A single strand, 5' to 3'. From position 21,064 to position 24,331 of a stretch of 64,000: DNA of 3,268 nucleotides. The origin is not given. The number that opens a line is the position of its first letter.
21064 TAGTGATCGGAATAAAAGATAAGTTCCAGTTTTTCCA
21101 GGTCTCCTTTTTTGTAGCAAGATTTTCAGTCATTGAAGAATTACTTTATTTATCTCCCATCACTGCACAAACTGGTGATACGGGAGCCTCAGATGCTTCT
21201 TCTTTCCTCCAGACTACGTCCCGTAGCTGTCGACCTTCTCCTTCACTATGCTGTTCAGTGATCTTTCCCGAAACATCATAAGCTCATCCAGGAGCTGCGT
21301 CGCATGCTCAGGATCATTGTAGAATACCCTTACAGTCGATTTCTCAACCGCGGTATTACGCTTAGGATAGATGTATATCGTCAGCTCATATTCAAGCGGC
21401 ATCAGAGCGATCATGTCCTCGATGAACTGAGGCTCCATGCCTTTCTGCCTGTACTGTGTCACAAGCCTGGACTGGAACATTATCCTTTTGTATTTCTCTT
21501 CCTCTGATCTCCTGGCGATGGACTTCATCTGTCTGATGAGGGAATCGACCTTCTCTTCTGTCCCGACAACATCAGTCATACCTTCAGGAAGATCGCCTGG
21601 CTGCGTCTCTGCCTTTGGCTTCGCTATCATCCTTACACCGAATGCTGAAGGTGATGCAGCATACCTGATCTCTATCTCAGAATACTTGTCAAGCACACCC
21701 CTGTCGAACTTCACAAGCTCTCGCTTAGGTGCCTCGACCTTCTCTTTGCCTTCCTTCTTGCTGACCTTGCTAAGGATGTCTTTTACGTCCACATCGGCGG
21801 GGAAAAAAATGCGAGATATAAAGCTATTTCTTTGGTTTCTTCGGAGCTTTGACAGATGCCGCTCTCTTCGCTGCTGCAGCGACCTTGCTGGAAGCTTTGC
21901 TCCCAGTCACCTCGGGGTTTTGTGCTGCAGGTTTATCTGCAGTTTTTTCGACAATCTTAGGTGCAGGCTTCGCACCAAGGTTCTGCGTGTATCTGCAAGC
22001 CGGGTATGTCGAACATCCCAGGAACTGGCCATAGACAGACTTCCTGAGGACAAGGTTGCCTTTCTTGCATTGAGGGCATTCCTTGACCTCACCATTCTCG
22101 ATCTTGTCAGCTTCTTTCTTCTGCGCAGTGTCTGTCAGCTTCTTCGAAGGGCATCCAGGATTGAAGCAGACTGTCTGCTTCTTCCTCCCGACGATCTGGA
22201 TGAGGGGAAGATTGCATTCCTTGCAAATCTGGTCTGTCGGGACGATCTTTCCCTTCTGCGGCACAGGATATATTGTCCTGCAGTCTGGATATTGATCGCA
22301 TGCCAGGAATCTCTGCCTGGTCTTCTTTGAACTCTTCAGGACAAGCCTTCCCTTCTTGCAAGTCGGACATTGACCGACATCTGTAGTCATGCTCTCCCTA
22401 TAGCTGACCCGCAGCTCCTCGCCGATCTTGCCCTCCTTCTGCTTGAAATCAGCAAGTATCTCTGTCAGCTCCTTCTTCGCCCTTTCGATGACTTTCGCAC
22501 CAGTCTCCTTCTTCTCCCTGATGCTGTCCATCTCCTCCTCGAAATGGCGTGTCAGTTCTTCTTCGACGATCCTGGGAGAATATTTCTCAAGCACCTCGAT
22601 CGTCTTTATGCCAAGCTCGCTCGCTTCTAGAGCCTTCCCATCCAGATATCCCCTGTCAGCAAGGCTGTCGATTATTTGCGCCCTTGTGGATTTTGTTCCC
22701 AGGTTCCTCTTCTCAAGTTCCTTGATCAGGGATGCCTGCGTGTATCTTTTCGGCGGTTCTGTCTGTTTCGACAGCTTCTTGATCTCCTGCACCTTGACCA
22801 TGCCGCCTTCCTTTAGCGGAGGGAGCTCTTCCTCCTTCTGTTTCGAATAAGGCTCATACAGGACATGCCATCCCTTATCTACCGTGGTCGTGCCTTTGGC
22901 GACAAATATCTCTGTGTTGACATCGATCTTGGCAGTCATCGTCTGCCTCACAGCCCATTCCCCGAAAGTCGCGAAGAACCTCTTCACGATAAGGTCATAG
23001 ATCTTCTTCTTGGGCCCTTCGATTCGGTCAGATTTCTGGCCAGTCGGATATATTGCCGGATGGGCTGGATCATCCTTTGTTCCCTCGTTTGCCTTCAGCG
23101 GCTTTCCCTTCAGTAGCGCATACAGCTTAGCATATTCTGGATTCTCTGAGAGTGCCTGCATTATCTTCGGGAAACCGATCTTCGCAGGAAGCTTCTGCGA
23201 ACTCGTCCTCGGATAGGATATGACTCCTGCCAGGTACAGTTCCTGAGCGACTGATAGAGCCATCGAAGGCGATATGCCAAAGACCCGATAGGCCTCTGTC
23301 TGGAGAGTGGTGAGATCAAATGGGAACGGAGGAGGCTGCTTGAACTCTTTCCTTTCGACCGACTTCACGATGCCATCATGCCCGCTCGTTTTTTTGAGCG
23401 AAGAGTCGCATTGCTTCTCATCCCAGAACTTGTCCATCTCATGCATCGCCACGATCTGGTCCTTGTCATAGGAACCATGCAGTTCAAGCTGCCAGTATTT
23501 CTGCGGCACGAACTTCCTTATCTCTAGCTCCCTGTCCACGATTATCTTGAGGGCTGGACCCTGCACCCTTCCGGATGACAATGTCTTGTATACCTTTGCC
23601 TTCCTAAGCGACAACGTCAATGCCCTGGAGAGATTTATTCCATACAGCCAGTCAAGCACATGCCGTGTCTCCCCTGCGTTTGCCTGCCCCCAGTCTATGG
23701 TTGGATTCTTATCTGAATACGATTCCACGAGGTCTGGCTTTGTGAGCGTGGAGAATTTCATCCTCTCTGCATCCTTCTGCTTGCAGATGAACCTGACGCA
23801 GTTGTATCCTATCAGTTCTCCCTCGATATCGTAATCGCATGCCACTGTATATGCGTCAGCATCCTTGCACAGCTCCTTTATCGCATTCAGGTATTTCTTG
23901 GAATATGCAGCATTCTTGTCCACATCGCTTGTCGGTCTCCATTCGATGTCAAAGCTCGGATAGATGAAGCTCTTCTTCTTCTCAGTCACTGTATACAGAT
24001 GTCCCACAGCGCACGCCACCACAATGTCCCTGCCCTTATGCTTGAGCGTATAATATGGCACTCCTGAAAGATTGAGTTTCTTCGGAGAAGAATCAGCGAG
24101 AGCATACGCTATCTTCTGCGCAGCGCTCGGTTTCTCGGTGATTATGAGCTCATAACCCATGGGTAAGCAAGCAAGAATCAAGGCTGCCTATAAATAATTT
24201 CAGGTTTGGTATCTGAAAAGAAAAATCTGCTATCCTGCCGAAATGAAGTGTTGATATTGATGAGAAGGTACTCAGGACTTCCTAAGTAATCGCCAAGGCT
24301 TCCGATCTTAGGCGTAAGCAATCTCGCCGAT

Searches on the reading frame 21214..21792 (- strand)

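Call 14: search_protein_families(library=pfam, proteins=[window:21214-21792:-], max_evalue=0.01)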
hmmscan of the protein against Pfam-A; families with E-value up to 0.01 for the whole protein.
window:21214-21792:- (192 aa): 1 family
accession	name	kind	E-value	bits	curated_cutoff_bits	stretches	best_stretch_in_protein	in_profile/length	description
PF14931.11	IFT20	-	0.0043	17.7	27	0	80-129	40-89/119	Intraflagellar transport complex B, subunit 20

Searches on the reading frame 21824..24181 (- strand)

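Call 14: search_protein_families(library=pfam, proteins=[window:21824-24181:-], max_evalue=0.01)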
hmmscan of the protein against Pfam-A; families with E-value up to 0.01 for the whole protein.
window:21824-24181:- (785 aa): 3 families
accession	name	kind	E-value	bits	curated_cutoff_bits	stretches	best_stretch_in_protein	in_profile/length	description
PF01131.25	Topoisom_bac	-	1.2e-120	403.8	35.1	1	163-565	3-410/411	DNA topoisomerase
PF01396.24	Zn_ribbon_Top1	-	5.3e-22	77.8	32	2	700-735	2-36/39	Topoisomerase DNA binding C4 zinc finger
PF01751.28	Toprim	-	2.8e-10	40.6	23.1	1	11-144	1-94/96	Toprim domain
